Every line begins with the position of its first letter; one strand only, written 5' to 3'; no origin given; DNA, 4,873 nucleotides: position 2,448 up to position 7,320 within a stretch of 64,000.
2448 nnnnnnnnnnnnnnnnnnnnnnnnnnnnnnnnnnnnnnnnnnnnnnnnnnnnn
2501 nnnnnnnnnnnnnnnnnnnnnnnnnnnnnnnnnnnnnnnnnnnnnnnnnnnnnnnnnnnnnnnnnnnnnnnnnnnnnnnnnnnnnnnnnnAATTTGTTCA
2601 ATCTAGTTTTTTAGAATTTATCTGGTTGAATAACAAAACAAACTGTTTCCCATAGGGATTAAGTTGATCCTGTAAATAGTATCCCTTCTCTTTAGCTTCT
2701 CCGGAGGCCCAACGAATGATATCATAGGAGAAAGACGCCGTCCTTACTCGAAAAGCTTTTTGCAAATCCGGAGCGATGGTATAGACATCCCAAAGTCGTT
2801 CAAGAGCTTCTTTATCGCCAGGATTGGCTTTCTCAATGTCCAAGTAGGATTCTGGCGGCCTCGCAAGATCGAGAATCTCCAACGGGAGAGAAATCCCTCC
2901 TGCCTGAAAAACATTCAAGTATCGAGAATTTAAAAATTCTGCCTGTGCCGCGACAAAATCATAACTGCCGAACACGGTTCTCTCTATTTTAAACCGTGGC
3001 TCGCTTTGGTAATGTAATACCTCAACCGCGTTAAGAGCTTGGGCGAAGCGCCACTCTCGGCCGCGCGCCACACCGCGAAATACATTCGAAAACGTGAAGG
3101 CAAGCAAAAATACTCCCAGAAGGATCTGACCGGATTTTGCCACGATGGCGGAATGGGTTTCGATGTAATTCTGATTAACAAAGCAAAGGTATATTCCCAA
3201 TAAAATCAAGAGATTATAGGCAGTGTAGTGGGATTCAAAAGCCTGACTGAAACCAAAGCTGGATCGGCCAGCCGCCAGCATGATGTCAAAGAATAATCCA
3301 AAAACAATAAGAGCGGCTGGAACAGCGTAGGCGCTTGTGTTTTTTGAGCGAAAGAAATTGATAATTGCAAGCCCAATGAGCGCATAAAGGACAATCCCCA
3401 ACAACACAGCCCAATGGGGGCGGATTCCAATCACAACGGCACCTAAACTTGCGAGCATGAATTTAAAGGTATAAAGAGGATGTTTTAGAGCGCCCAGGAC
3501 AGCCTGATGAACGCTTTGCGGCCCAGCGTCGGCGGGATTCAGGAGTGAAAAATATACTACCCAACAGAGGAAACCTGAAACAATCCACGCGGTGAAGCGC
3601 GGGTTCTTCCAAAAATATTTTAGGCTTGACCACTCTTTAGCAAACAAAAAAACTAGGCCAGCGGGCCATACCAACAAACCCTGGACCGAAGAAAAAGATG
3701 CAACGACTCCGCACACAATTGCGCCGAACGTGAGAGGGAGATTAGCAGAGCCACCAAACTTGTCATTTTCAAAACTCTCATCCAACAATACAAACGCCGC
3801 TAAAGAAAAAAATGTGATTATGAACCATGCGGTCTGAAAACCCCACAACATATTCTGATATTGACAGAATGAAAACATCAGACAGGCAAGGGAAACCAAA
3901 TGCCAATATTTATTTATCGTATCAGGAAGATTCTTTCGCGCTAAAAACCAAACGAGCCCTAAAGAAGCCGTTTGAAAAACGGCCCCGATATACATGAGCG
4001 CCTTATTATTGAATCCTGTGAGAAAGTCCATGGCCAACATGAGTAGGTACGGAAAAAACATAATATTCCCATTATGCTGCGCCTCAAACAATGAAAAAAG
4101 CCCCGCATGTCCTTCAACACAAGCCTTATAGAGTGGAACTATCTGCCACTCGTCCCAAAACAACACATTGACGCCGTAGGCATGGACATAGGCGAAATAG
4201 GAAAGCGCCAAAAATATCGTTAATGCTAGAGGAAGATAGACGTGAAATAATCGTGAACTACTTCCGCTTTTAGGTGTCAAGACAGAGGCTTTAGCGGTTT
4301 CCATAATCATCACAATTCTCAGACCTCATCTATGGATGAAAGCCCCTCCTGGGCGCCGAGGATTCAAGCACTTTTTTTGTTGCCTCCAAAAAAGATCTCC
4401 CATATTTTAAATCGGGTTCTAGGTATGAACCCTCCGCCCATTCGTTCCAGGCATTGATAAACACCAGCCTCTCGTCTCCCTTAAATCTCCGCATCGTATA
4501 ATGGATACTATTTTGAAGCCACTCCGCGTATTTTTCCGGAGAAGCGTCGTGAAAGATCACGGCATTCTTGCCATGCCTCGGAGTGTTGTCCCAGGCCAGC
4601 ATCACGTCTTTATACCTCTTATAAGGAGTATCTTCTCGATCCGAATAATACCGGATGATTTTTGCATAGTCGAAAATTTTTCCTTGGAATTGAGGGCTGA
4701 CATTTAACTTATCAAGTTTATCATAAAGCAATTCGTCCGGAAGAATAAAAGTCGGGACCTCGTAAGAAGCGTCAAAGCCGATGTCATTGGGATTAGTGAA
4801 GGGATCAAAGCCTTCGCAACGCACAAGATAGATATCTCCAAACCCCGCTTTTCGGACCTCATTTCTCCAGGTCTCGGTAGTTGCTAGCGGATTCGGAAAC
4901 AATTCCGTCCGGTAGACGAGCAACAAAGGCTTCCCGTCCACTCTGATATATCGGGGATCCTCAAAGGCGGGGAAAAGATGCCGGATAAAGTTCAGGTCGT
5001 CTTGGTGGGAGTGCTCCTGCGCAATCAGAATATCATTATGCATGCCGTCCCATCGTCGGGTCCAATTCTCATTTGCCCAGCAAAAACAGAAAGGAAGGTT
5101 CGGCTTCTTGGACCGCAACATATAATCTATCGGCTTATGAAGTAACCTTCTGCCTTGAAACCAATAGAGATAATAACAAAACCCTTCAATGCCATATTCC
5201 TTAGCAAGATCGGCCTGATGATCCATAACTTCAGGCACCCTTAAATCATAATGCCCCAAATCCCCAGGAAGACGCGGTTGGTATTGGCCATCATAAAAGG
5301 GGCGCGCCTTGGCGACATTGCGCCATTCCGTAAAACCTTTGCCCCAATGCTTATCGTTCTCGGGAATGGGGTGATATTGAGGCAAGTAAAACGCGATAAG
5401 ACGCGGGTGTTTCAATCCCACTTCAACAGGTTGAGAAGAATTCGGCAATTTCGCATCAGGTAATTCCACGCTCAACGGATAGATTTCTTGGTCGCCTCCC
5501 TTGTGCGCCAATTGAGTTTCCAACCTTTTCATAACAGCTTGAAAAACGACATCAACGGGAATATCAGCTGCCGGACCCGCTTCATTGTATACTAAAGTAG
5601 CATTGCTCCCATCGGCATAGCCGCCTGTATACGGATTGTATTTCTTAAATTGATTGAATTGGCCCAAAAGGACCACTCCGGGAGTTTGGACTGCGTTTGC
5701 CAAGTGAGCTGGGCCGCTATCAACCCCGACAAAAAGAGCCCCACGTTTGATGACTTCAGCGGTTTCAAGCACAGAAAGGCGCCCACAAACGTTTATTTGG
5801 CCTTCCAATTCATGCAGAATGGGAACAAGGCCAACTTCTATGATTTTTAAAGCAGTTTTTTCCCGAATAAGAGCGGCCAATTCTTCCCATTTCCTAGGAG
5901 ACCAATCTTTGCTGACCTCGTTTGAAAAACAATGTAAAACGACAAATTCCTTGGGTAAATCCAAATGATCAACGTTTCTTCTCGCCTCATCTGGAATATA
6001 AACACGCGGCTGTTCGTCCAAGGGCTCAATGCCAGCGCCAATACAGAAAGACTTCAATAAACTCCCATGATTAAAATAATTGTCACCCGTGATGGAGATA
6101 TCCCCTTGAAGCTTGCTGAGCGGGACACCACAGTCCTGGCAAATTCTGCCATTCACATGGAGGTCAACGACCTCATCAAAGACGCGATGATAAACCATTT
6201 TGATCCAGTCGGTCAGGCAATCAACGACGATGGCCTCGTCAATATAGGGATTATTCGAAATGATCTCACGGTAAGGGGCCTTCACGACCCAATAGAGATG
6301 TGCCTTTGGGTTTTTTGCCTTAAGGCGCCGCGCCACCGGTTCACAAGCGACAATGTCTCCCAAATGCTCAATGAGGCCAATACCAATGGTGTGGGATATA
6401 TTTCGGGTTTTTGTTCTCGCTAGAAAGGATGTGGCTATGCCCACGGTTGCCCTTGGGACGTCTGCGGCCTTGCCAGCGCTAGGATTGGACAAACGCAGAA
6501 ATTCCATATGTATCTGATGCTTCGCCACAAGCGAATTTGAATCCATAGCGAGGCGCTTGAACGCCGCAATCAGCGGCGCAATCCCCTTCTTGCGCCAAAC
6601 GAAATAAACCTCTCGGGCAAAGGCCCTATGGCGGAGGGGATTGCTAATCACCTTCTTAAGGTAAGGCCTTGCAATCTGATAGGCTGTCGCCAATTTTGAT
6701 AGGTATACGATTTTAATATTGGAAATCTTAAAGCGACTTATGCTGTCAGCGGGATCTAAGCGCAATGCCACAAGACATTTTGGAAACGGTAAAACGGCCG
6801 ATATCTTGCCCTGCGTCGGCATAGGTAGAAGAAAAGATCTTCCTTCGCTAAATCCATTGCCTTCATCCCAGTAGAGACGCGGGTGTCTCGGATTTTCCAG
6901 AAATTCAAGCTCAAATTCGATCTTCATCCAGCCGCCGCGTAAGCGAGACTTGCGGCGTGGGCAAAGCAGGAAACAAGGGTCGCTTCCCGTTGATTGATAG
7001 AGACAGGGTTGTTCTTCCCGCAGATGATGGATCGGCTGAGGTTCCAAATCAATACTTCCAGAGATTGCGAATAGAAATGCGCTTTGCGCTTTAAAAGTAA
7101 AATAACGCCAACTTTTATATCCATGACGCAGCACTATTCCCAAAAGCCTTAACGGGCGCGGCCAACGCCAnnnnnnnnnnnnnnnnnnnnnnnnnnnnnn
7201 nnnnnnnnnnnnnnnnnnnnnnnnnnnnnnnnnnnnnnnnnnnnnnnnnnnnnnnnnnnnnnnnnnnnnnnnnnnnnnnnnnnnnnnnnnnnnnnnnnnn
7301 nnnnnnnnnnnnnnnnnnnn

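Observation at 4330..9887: Candidate single-polypeptide 'cap writer - ruler - polymerase' next to a cap-reading Wzt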

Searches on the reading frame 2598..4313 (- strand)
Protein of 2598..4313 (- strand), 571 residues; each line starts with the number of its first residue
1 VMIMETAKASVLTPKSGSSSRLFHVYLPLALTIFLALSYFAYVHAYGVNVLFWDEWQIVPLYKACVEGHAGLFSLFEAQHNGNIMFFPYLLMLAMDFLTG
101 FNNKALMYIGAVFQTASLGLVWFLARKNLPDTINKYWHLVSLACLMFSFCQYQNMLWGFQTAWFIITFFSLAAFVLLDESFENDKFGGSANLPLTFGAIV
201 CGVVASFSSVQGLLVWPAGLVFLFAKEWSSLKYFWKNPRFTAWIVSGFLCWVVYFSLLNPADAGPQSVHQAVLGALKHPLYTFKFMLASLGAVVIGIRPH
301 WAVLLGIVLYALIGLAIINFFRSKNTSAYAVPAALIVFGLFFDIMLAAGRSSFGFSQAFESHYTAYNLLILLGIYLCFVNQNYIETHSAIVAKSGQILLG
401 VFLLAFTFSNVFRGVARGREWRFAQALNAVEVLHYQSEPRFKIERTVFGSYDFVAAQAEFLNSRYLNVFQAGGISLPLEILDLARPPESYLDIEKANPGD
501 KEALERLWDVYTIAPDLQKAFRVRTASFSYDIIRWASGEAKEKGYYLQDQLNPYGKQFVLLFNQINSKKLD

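Call 5: search_protein_families(library=pfam, proteins=[window:2598-4313:-], max_evalue=0.01)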
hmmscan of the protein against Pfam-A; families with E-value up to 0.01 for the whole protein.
window:2598-4313:- (571 aa): 0 families

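Call 47: search_protein_families(library=ncbifam, proteins=[window:2598-4313:-], max_evalue=0.01)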
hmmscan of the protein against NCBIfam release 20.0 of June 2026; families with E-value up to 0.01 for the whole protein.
window:2598-4313:- (571 aa): 0 families

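Call 50: search_protein_families(library=pfam, proteins=[window:2598-4313:-], max_evalue=10)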
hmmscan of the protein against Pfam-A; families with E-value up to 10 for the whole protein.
window:2598-4313:- (571 aa): 1 family
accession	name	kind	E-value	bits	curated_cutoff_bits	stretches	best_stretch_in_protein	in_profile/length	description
PF05814.16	Ac76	-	0.76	10.3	22.5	0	367-389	29-51/83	Orf76 (Ac76)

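Call 100: find_homologous_proteins(query=window:2598-4313:-, max_evalue=0.00001)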
Query window:2598-4313:- (571 aa): 101 proteins with E <= 0.00001 among 8000 candidates.
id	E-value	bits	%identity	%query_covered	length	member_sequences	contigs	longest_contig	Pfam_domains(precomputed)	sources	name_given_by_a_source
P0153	0.0e+0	1283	100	99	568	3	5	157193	-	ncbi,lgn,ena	-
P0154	1.2e-176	607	52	96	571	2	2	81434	-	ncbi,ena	-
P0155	1.2e-172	594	52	99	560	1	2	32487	-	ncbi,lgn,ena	-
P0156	4.0e-96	341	33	97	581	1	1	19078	-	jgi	jgi:hypothetical protein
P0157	2.8e-83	298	32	99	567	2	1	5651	-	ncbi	-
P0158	4.0e-79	285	40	78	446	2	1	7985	-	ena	-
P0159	4.7e-77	278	39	78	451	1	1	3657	-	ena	-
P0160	1.4e-37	148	31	91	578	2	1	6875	-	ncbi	-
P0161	1.9e-37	147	31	81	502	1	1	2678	-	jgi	jgi:hypothetical protein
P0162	5.5e-37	146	32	62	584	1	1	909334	PF17957.8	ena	-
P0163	8.5e-36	142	34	66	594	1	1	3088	PF17957.8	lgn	-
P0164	1.2e-35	141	34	65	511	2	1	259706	-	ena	-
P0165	1.7e-34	137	33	67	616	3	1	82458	-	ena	-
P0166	2.2e-34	137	34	60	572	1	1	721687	-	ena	-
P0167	2.3e-34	137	33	66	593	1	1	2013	-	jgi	jgi:hypothetical protein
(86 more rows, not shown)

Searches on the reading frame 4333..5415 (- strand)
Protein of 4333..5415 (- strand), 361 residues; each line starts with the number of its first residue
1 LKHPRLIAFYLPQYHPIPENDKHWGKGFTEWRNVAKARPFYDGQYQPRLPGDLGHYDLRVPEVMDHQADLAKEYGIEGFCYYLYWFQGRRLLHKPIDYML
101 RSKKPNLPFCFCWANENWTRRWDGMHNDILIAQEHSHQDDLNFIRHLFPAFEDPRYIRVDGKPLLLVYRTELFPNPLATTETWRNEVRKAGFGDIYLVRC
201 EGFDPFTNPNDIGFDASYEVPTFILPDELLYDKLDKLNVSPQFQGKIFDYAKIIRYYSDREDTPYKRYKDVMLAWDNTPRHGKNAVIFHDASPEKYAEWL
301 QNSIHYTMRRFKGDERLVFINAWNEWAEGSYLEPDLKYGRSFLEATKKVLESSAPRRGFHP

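Call 77: search_solved_structures(query=A4, max_evalue=10, show_alignments=2)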
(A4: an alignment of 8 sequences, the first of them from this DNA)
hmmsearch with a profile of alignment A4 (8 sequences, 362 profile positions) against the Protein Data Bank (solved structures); distinct sequences matched with E-value up to 10: 4.
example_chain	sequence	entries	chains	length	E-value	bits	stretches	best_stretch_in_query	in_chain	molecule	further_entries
4acz_B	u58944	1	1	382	0.094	15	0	315-336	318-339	ENDO-ALPHA-MANNOSIDASE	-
4acy_A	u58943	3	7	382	0.094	15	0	315-336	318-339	ENDO-ALPHA-MANNOSIDASE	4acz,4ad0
5lyr_A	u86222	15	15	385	0.25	13.6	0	317-339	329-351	Glycosyl hydrolase family 71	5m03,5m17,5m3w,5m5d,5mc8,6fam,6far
4ad1_A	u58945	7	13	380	0.27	13.4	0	317-339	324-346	GLYCOSYL HYDROLASE FAMILY 71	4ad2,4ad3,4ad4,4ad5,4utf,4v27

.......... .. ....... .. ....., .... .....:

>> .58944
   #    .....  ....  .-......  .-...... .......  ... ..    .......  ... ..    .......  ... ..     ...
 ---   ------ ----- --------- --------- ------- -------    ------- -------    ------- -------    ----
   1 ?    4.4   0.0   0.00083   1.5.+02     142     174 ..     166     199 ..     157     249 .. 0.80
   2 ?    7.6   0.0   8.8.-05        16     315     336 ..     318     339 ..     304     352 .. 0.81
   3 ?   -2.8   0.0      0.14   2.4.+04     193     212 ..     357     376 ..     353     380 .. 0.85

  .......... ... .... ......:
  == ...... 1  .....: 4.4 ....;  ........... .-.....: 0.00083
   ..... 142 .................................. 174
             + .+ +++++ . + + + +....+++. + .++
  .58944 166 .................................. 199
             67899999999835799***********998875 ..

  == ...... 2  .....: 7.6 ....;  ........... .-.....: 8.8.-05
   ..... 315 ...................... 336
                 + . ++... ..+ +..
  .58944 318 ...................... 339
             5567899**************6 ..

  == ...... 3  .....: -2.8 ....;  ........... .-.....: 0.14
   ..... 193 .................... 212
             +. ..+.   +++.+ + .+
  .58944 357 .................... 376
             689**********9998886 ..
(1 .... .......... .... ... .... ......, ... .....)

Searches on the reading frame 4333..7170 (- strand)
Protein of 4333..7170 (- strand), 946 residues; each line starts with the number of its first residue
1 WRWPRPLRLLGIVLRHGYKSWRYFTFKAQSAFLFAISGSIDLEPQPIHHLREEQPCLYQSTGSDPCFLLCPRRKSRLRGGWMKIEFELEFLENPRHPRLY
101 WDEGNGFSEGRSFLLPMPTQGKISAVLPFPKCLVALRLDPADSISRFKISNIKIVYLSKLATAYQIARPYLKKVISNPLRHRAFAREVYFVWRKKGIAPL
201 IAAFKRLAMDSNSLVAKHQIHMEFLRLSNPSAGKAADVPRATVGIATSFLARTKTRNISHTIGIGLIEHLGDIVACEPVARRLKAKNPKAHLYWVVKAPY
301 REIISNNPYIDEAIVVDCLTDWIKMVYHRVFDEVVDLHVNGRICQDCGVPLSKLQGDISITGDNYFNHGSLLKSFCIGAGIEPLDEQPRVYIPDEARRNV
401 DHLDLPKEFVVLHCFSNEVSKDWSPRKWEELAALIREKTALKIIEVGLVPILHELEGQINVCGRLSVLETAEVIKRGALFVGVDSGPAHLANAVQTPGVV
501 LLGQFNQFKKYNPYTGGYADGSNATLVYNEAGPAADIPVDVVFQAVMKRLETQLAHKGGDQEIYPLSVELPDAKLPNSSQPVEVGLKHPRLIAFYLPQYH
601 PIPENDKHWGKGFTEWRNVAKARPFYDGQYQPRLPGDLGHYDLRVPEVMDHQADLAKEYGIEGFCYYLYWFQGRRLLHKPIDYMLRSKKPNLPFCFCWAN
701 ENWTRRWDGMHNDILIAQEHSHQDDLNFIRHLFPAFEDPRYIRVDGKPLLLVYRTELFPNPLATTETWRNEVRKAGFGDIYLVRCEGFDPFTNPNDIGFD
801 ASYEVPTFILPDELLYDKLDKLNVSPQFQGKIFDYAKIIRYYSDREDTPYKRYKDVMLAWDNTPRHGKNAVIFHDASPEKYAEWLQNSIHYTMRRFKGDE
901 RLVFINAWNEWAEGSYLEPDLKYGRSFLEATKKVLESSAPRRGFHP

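Call 60: predict_structure(alignment_id=A2)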
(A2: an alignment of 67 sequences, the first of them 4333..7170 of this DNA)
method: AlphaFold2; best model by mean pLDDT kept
length: 946 residues; sequences in the alignment: 67
mean_pLDDT: 85.8   pTM: 0.48
mean pLDDT of the five models: 85.8, 85.8, 85.2, 85.2, 84.1
residues with pLDDT >= 90: 589; 70-90: 218; 50-70: 72; < 50: 67
segments of 3 or more residues with pLDDT < 50: 1-10, 13-17, 19-21, 232-244, 560-585, 943-946
pLDDT, mean of each block of 10 residues (from residue 1): 45 49 52 70 97 97 94 93 97 93 92 93 95 96 94 94 88 84 91 92 83 78 79 42 47 62 95 98 97 95 97 92 88 97 82 93 94 97 97 96 95 91 94 97 96 90 95 98 97 98 91 96 96 94 98 77 32 35 60 84 74 70 87 58 72 91 95 87 90 95 67 81 95 96 97 93 97 96 88 94 83 94 94 95 91 89 86 93 95 93 89 71 75 88 45
secondary structure, 60 per line:
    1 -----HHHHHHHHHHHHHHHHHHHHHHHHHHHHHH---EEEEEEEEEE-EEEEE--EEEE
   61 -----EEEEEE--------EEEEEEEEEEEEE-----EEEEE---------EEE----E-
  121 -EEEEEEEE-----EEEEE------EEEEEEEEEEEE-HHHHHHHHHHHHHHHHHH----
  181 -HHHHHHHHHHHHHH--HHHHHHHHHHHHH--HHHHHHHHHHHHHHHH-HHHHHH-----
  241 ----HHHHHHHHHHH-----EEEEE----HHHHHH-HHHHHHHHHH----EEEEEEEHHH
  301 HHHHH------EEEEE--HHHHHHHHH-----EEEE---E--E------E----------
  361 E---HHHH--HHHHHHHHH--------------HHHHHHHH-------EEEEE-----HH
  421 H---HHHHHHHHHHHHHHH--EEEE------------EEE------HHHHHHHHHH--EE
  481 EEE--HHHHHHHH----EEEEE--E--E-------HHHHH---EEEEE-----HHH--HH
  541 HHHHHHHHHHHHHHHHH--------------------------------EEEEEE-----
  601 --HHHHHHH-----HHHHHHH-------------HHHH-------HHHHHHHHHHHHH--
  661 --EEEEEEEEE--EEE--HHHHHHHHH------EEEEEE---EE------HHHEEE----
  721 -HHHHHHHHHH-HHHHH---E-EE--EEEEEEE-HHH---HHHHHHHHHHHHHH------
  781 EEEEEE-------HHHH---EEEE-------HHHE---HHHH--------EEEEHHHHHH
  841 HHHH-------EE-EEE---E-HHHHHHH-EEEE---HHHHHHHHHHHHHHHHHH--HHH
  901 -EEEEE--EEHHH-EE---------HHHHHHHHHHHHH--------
elements in order (helices of 4 or more, strands of 3 or more residues): H6-35 E39-48 E50-54 E57-60 E66-71 E80-92 E98-102 E112-114 E122-129 E135-139 E146-157 H159-176 H182-195 H198-210 H213-228 H230-235 H245-255 E261-265 H270-275 H277-286 E291-297 H298-305 E312-316 H319-327 E333-336 H365-368 H371-379 H394-401 E409-413 H425-439 E442-445 E458-460 H467-476 E479-483 H486-493 E498-502 H516-520 E524-528 H539-557 E590-595 H603-609 H615-621 H635-638 H646-658 E663-671 E674-676 H679-687 E694-699 E714-716 H722-731 H733-737 E747-753 H761-774 E781-786 H794-797 E801-804 H819-822 E831-834 H835-844 E855-857 H863-869 E871-874 H878-895 E902-906 H926-938

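Call 65: fold_search(model_id=the predicted structure, library=pdb)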
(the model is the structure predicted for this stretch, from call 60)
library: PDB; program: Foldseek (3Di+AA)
matches with E <= 10: 1693; with E <= 0.001: 173
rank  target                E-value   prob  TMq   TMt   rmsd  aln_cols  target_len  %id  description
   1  3tov_A                6.2e-15  1.00  0.24  0.61   5.6       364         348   17  The crystal structure of the glycosyl transferase family 9 from Veillonella parvula DSM 2008 (released 2011-09-21)
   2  3tov_B                3.3e-14  1.00  0.26  0.65   5.7       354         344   18  The crystal structure of the glycosyl transferase family 9 from Veillonella parvula DSM 2008 (released 2011-09-21)
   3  2h1h_A                5.7e-13  1.00  0.22  0.59   7.5       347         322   15  E. coli heptosyltransferase WaaC with ADP-2-deoxy-2-fluoro heptose (released 2007-05-22)
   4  2gt1_B                7.1e-13  1.00  0.22  0.62   7.4       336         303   14  E. coli heptosyltransferase WaaC. (released 2007-05-01)
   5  2h1h_B                8.9e-13  1.00  0.22  0.60   7.2       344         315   15  E. coli heptosyltransferase WaaC with ADP-2-deoxy-2-fluoro heptose (released 2007-05-22)
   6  6dfe_B                1.2e-12  1.00  0.23  0.61   6.8       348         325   15  The structure of a ternary complex of E. coli WaaC (released 2018-09-05)
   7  2h1f_A                1.5e-12  1.00  0.23  0.60   6.7       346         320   15  E. coli heptosyltransferase WaaC with ADP (released 2007-05-22)
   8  2gt1_A                3.0e-12  1.00  0.22  0.59   7.3       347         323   16  E. coli heptosyltransferase WaaC. (released 2007-05-01)
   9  4rap_D                1.7e-11  1.00  0.21  0.47   7.6       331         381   14  Crystal structure of bacterial iron-containing dodecameric glycosyltransferase TibC from enterotoxigenic E.coli H10407 (released 2014-10-29)
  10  1psw                  3.0e-11  1.00  0.25  0.64   5.8       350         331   17  Structure of E. coli ADP-heptose lps heptosyltransferase II (released 2003-07-08)
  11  4rb4_C                3.9e-11  1.00  0.22  0.48   7.7       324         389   14  Crystal structure of dodecameric iron-containing heptosyltransferase TibC in complex with ADP-D-beta-D-heptose at 3.9  (released 2014-11-05)
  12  4rap_A                3.9e-11  1.00  0.21  0.47   7.7       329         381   14  Crystal structure of bacterial iron-containing dodecameric glycosyltransferase TibC from enterotoxigenic E.coli H10407 (released 2014-10-29)
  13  4rap_J                5.5e-11  1.00  0.21  0.48   7.5       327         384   14  Crystal structure of bacterial iron-containing dodecameric glycosyltransferase TibC from enterotoxigenic E.coli H10407 (released 2014-10-29)
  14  4rap_L                6.4e-11  1.00  0.22  0.52   7.3       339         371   15  Crystal structure of bacterial iron-containing dodecameric glycosyltransferase TibC from enterotoxigenic E.coli H10407 (released 2014-10-29)
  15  4rap_E                6.8e-11  1.00  0.22  0.50   7.3       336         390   15  Crystal structure of bacterial iron-containing dodecameric glycosyltransferase TibC from enterotoxigenic E.coli H10407 (released 2014-10-29)
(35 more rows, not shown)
